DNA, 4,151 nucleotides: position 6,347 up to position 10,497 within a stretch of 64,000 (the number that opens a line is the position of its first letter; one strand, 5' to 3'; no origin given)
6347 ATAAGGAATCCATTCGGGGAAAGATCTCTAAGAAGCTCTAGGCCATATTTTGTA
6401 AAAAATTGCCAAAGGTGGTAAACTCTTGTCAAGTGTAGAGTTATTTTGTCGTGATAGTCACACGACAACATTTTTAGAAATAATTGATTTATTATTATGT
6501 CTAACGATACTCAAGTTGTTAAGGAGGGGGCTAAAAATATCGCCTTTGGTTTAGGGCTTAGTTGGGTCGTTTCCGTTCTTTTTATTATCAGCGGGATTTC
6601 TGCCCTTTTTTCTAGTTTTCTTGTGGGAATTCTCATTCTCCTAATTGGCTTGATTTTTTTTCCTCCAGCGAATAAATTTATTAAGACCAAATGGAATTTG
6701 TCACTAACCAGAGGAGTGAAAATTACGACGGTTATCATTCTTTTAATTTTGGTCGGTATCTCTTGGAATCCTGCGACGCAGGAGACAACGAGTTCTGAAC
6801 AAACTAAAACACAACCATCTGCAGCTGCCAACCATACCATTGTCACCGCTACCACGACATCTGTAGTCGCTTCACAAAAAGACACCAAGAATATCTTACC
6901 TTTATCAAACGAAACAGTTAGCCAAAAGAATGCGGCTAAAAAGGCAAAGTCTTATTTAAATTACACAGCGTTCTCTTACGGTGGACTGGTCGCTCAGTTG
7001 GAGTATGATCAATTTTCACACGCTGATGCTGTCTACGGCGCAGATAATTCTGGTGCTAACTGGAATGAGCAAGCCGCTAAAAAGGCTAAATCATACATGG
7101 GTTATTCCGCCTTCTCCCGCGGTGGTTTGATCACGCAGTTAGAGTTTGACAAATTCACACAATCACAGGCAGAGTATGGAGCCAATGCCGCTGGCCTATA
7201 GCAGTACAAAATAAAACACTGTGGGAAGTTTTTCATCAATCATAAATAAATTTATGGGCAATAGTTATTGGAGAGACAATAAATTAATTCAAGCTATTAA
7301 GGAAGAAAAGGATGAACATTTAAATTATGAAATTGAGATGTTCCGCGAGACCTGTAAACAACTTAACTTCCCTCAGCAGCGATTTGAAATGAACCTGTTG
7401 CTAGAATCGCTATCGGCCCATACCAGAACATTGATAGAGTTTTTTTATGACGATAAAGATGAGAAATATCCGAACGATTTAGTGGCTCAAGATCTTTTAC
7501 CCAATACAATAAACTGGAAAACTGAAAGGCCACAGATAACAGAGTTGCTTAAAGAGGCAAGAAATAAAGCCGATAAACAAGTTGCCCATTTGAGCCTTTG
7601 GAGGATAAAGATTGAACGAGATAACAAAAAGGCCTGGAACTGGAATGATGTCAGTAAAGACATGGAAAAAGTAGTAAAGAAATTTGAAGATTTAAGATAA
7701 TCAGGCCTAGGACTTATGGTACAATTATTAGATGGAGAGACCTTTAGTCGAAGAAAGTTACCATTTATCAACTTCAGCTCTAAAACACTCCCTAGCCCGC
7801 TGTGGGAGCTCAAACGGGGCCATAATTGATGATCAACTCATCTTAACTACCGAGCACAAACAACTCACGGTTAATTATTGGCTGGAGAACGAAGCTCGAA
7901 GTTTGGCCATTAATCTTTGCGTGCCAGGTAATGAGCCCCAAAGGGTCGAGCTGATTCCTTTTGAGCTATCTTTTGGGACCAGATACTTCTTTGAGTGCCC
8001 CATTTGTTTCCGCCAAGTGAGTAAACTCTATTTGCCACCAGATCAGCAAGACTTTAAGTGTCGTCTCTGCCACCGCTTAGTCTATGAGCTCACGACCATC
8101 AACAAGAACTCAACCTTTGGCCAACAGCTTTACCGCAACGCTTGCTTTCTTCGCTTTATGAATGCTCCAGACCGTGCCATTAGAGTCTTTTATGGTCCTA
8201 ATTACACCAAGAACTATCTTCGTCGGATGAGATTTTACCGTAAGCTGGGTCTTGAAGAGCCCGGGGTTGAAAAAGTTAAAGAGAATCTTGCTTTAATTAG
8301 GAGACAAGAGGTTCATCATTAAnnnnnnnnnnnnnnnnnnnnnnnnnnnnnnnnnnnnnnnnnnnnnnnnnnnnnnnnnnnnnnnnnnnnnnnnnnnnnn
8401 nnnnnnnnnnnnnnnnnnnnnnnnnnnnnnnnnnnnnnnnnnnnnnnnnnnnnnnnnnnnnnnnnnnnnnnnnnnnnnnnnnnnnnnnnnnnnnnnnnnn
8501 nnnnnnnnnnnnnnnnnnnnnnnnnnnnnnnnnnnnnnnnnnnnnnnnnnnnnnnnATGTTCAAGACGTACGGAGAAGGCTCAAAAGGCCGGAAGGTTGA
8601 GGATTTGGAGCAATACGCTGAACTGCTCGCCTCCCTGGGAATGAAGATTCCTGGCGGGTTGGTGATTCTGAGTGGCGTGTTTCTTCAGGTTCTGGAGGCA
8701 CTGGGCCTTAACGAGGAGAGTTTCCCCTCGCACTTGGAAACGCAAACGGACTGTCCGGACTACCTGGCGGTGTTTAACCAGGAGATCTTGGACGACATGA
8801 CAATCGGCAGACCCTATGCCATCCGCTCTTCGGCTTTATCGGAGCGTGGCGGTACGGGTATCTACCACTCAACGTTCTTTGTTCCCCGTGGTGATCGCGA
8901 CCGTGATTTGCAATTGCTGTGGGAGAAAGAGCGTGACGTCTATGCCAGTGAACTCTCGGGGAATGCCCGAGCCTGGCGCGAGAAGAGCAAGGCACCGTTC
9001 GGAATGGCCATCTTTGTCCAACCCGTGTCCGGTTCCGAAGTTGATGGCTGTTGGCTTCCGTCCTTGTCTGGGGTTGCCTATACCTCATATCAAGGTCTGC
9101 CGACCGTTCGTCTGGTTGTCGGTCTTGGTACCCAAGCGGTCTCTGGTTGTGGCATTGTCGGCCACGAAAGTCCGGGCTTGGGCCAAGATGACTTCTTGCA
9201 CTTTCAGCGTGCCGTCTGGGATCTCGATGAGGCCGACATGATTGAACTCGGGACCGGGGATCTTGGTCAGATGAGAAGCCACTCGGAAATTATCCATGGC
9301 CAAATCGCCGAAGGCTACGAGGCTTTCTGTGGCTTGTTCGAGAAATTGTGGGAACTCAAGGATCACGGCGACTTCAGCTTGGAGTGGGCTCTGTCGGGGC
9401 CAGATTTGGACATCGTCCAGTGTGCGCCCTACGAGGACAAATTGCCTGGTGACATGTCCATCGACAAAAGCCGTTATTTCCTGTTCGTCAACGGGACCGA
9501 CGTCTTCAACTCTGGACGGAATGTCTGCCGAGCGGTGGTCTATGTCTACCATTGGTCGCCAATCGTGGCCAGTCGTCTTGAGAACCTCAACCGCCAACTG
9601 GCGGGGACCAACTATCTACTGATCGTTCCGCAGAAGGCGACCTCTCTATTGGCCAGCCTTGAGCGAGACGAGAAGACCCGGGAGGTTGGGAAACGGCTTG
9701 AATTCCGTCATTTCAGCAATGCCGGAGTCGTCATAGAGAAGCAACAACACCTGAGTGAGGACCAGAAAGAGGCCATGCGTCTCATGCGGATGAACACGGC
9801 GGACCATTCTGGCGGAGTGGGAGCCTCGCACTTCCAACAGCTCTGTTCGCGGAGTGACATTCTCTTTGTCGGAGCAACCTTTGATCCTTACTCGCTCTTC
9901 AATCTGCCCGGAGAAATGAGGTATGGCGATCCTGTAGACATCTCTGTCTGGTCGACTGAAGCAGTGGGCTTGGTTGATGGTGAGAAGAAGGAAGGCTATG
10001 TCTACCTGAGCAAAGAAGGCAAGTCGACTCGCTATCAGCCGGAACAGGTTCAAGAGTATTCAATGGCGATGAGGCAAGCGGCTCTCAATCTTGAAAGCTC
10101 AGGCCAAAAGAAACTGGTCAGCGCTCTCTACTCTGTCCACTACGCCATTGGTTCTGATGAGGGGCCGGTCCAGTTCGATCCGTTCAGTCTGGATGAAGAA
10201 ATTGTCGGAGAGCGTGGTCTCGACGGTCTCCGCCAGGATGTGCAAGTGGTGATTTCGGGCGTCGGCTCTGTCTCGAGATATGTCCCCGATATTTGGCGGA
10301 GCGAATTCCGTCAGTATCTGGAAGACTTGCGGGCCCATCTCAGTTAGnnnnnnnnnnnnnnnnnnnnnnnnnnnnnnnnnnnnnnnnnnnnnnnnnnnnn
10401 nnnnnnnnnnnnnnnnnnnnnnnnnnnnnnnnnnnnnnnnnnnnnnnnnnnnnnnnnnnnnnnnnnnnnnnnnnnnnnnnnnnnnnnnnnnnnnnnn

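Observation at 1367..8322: Low-GC accessory island of small hypothetical genes with a DUF2726 nuclease-fold protein and a tandem Ltp-like superinfection-exclusion-type membrane protein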

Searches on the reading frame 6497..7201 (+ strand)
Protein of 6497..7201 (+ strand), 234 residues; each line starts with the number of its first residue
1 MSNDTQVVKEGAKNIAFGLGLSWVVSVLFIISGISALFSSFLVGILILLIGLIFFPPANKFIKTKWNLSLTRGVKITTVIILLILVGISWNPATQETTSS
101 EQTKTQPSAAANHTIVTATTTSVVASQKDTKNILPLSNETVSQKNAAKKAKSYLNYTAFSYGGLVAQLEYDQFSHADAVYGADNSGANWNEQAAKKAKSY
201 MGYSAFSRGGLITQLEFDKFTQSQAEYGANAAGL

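Call 6: search_protein_families(library=pfam, max_evalue=0.1, proteins=[window:6497-7201:+])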
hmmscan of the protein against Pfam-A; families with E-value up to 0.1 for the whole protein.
window:6497-7201:+ (234 aa): 3 families
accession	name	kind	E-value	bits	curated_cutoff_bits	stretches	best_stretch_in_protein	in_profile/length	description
PF07553.16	Lipoprotein_Ltp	-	3.9e-22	78.5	23.2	2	188-229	1-45/48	Host cell surface-exposed lipoprotein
PF11694.13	DUF3290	-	0.0092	16.4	31.3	1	44-106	20-81/144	Protein of unknown function (DUF3290)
PF05086.17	Dicty_REP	-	0.019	13.4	21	1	93-152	235-294/911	Dictyostelium (Slime Mold) REP protein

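Call 8: search_protein_families(library=phrogs, max_evalue=0.01, proteins=[window:6497-7201:+])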
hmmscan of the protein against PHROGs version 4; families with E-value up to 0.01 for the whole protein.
window:6497-7201:+ (234 aa): 4 families
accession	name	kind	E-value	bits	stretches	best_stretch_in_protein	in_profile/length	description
phrog_4980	-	moron, auxiliary metabolic gene and host takeover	6.6e-31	108.6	1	74-230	23-177/181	superinfection exclusion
phrog_15667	-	moron, auxiliary metabolic gene and host takeover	3.2e-25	90.2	1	140-233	106-205/208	superinfection exclusion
phrog_13294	-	other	9.4e-15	55.7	1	141-230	203-292/294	lipoprotein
phrog_7854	-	lysis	0.00066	20.3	1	100-228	203-302/304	endolysin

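Call 9: search_protein_families(library=padloc, max_evalue=0.01, proteins=[window:6497-7201:+])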
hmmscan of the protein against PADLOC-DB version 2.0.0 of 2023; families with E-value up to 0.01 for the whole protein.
window:6497-7201:+ (234 aa): 0 families

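Call 13: find_encoding_contigs(protein=window:6497-7201:+, flank=10000, max_places=10)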
Protein window:6497-7201:+ (234 aa): 4 contigs read that carry it; 2 places shown.
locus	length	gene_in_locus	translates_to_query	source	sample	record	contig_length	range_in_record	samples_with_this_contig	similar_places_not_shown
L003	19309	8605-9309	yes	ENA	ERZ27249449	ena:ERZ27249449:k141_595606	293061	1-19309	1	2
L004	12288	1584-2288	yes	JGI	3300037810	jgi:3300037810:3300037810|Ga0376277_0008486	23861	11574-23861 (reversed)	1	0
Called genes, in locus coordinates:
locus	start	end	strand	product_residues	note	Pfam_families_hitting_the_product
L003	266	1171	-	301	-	-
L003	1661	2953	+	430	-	-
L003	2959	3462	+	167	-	PF01471:PG_binding_1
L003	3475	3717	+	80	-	-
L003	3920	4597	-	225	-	-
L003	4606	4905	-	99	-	-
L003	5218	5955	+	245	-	-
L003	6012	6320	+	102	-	-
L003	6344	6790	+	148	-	-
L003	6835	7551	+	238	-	-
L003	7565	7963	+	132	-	-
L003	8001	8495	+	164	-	PF10881:DUF2726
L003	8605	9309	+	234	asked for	PF07553:Lipoprotein_Ltp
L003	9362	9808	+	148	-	-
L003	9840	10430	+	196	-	-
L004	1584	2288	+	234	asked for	PF07553:Lipoprotein_Ltp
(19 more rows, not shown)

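Call 17: find_related_loci(query=window:6497-7201:+, collection=viral_contigs, flank=10000)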
Query window:6497-7201:+ (234 aa) in viral_contigs; peptide patterns used: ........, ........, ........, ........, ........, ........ (x = any residue, [..] = any of these).
39 stretches matched a pattern; 17 encode a relative of the query (tblastn E <= 1e-3); 17 distinct loci.
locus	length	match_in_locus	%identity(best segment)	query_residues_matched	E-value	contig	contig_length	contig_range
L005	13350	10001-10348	55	120-233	5e-34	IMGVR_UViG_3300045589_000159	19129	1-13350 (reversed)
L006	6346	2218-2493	59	143-234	9e-33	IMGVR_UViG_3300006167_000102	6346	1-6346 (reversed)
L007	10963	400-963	45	95-233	1e-32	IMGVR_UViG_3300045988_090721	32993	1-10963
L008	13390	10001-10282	56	140-233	2e-30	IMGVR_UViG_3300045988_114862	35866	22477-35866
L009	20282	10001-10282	56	140-233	2e-30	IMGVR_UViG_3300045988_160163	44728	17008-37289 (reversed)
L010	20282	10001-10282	55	140-233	4e-30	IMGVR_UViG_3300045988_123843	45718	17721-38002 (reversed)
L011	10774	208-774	45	95-233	8e-30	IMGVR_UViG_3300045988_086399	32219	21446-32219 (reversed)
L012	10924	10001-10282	55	140-233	7e-30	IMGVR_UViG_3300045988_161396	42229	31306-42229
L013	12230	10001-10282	54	140-233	2e-29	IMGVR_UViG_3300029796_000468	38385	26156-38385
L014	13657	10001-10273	56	143-233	2e-29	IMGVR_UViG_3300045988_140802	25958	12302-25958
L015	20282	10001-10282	56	140-233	5e-29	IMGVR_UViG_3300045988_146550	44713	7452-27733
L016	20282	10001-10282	55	140-233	7e-29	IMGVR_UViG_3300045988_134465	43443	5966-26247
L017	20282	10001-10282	55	140-233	4e-30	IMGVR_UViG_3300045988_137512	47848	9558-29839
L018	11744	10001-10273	55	143-233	2e-28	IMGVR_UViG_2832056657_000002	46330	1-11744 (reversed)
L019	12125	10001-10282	54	140-233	1e-27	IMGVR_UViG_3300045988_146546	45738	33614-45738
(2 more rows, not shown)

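Call 83: search_dna_similar(query=window:6497-7201:+, collection=phages, mode=protein, max_rows=12, max_evalue=0.001)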
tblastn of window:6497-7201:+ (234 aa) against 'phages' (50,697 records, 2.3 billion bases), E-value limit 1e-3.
Records with a match: 145; places in all: 154; records where one place covers at least 80% of the query: 0.
Best place of each record, by identity: 60-80% 2; <60% 143.
By first word of the organism name: Gordonia 100; Streptococcus 22; Bacteriophage 6; Lactobacillus 5; Acinetobacter 2; Psychrobacter 2; Ruminococcus 2; Enterococcus 2; Listeria 2; Corynebacterium 1; and 1 more.
By host as written in the record: Gordonia terrae 3612 71; Gordonia terrae NRRL B-16283 11; Gordonia terrae CAG3 9; - 7; Gordonia rubripertincta NRRL B-16540 7; Streptococcus thermophilus 4; Gordonia terrae strain CON34 2; Acinetobacter baumannii 2; and 24 more.
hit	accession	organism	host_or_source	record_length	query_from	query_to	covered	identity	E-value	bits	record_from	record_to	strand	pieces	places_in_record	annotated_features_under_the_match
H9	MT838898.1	Bacteriophage sp.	human fecal samples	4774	140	233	40%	64.9%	1e-31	127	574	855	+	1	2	record has no annotation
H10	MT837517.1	Bacteriophage sp.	human fecal samples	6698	140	233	40%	60.6%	3e-29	120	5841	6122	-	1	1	record has no annotation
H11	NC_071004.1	Gordonia phage Clawz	Gordonia rubripertincta NRRL B-16540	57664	128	231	44%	47.2%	6e-22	99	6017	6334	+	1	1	12: lipoprotein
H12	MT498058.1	Gordonia phage Clawz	Gordonia rubripertincta NRRL B-16540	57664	128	231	44%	47.2%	6e-22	99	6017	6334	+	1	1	12: lipoprotein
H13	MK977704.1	Gordonia Terrae phage RoadKill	Gordonia terrae CAG3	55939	138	229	39%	53.3%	2e-23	103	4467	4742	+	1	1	9: lipoprotein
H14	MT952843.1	Gordonia phage Twonlo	Gordonia terrae 3612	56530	138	229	39%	53.3%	2e-23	103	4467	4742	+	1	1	9: lipoprotein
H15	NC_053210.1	Gordonia phage Dexdert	Gordonia terrae 3612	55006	138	229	39%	53.3%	2e-23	103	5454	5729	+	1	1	12: lipoprotein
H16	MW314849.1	Gordonia phage Dexdert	Gordonia terrae 3612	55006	138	229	39%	53.3%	2e-23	103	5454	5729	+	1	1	12: lipoprotein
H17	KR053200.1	Gordonia phage GTE6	Gordonia terrae strain CON34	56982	138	229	39%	53.3%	2e-23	103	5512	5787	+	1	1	hypothetical protein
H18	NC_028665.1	Gordonia phage GTE6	Gordonia terrae strain CON34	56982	138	229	39%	53.3%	2e-23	103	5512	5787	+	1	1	lipoprotein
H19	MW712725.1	Gordonia phage EdmundFerry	Gordonia terrae 3612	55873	138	229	39%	53.3%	3e-23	103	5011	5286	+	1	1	10: lipoprotein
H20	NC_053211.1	Gordonia phage Tiamoceli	Gordonia terrae 3612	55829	138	229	39%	53.3%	3e-23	103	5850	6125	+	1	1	12: lipoprotein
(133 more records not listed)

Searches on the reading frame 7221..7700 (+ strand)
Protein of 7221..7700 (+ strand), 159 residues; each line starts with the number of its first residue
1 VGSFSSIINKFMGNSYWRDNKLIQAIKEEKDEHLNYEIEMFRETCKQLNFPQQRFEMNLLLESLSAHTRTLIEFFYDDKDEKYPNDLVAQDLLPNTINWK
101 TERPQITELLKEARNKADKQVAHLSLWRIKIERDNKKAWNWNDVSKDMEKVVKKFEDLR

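Call 7: search_protein_families(library=pfam, max_evalue=0.1, proteins=[window:7221-7700:+])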
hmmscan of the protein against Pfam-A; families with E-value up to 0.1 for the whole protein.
window:7221-7700:+ (159 aa): 0 families

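Call 35: search_protein_families(library=padloc, max_evalue=0.01, proteins=[window:7254-7700:+])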
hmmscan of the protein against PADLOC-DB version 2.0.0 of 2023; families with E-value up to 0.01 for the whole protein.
window:7254-7700:+ (148 aa): 1 family
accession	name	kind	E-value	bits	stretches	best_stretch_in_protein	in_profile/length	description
PDLC03290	MTase_II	-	0.0067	13.8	0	91-127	68-104/292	Type II methyltransferase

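Call 39: search_protein_families(library=phrogs, max_evalue=0.001, proteins=[window:7254-7700:+])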
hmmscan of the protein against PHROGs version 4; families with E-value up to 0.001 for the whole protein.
window:7254-7700:+ (148 aa): 0 families

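Call 116: search_protein_families(library=ncbifam, max_evalue=0.01, proteins=[window:7254-7700:+])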
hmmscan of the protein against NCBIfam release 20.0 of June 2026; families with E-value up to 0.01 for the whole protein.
window:7254-7700:+ (148 aa): 2 families
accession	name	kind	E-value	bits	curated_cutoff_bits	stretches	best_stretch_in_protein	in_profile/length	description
NF010341.0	PRK13768.1-3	equivalog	0.00093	18.9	355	1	11-136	84-206/257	GTPase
NF010340.0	PRK13768.1-2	equivalog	0.0075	16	293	1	32-145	104-223/265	GTPase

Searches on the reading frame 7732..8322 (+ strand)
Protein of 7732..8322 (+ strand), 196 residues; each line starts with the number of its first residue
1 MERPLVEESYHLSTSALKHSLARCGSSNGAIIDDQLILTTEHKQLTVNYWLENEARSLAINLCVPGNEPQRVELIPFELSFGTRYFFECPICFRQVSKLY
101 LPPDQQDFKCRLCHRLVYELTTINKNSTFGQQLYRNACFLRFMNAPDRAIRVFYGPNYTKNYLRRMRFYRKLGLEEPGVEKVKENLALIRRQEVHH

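Call 7: search_protein_families(library=pfam, max_evalue=0.1, proteins=[window:7732-8322:+])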
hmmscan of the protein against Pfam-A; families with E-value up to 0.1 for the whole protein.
window:7732-8322:+ (196 aa): 1 family
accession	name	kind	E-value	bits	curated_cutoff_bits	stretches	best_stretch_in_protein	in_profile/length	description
PF08209.17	Sgf11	-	0.019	14.9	26.4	0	86-97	4-15/33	Sgf11 (transcriptional regulation protein)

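Call 35: search_protein_families(library=padloc, max_evalue=0.01, proteins=[window:7732-8322:+])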
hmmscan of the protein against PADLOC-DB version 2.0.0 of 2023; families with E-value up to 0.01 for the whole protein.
window:7732-8322:+ (196 aa): 0 families

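Call 39: search_protein_families(library=phrogs, max_evalue=0.001, proteins=[window:7732-8322:+])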
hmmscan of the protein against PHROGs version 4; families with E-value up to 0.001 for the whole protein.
window:7732-8322:+ (196 aa): 0 families

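Call 104: search_protein_representatives(protein=window:7732-8322:+)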
Query: 196 residues. Proteins with E-value up to 0.001 (for the whole library): 612; up to 1e-10: 53; up to 1e-30: 4. The best 150 are listed.
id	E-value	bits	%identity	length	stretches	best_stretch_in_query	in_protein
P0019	1.5e-75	269.8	64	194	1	1-182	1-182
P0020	9.3e-41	156.2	44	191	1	1-190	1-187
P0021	1.4e-39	152.4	45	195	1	1-190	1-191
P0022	4.4e-37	144.2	43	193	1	3-175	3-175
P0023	3.5e-26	108.7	38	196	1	1-188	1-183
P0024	2.9e-25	105.7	38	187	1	2-181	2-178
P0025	6.8e-25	104.5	34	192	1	5-183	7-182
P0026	7.7e-24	101.0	39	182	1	40-176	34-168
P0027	1.5e-21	93.6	42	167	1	47-185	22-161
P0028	2.7e-21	92.7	35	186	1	5-175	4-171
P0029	6.1e-21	91.6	34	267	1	3-173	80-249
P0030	9.1e-21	91.0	37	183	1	41-176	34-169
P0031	9.3e-21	91.0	30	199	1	4-189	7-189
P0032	1.9e-20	90.0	34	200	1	3-187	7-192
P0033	3.7e-20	89.0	32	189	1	5-179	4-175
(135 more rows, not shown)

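Call 106: search_protein_families(library=pfam, alignment_id=A11, max_evalue=0.01)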
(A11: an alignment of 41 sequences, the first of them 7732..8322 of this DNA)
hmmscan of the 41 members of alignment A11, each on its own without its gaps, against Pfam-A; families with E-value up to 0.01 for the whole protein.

A. member 1, window:7732-8322:+ (196 aa): 0 families

B. families by the number of members that match (of 41 scanned): 5 families
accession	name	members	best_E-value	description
PF12760.12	Zn_ribbon_IS1595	3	0.00055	Transposase zinc-ribbon domain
PF25206.1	DUF7836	2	0.0019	Domain of unknown function (DUF7836)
PF18780.6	HNH_repeat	1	0.0048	Homing endonuclease associated repeat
PF16365.12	EutK_C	1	0.0074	Ethanolamine utilization protein EutK C-terminus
PF19576.4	Acyltransf_2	1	0.0083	Acyltransferase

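Call 116: search_protein_families(library=ncbifam, max_evalue=0.01, proteins=[window:7732-8322:+])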
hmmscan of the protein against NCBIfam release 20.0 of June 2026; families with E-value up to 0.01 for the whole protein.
window:7732-8322:+ (196 aa): 0 families

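Call 120: find_related_loci(query=window:7732-8322:+, collection=viral_contigs, flank=8000)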
Query window:7732-8322:+ (196 aa) in viral_contigs; peptide patterns used: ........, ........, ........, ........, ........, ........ (x = any residue, [..] = any of these).
9 stretches matched a pattern, but none encodes a relative of the query by tblastn (E <= 1e-3).

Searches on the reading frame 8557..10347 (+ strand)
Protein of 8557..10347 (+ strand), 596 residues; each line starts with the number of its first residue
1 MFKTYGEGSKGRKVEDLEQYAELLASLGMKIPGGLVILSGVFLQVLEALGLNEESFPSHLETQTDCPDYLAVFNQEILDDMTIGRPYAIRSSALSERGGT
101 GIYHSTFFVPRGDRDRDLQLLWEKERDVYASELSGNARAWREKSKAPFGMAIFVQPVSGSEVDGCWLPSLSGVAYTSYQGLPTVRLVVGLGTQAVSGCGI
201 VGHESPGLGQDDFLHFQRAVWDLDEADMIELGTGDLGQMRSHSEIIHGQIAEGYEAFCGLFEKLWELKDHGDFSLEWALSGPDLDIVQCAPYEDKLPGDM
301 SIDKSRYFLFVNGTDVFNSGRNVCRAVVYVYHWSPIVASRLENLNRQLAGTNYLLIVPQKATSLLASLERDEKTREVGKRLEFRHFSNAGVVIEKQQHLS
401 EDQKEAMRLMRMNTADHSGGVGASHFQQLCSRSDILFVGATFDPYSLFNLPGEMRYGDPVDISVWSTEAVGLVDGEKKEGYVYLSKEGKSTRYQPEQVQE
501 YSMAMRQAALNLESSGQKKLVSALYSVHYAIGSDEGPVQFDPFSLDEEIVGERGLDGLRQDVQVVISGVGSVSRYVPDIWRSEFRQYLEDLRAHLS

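Call 7: search_protein_families(library=pfam, max_evalue=0.1, proteins=[window:8557-10347:+])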
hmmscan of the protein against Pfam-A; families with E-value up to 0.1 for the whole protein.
window:8557-10347:+ (596 aa): 1 family
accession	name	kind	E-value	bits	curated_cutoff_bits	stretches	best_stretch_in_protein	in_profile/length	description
PF01326.24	PPDK_N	-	5.7e-08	32.9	27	1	84-200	100-214/328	Pyruvate phosphate dikinase, AMP/ATP-binding domain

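Call 18: find_related_loci(query=window:8557-10347:+, collection=genome_contigs, flank=10000)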
Query window:8557-10347:+ (596 aa) in genome_contigs; peptide patterns used: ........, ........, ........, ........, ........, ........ (x = any residue, [..] = any of these).
27 stretches matched a pattern, but none encodes a relative of the query by tblastn (E <= 1e-3).

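Call 19: find_related_loci(query=window:8557-10347:+, collection=metagenome_contigs, flank=10000)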
Query window:8557-10347:+ (596 aa) in metagenome_contigs; peptide patterns used: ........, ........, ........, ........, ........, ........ (x = any residue, [..] = any of these).
56 stretches matched a pattern, but none encodes a relative of the query by tblastn (E <= 1e-3).

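Call 35: search_protein_families(library=padloc, max_evalue=0.01, proteins=[window:8557-10347:+])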
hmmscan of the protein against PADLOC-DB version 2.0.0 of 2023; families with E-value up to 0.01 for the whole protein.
window:8557-10347:+ (596 aa): 0 families
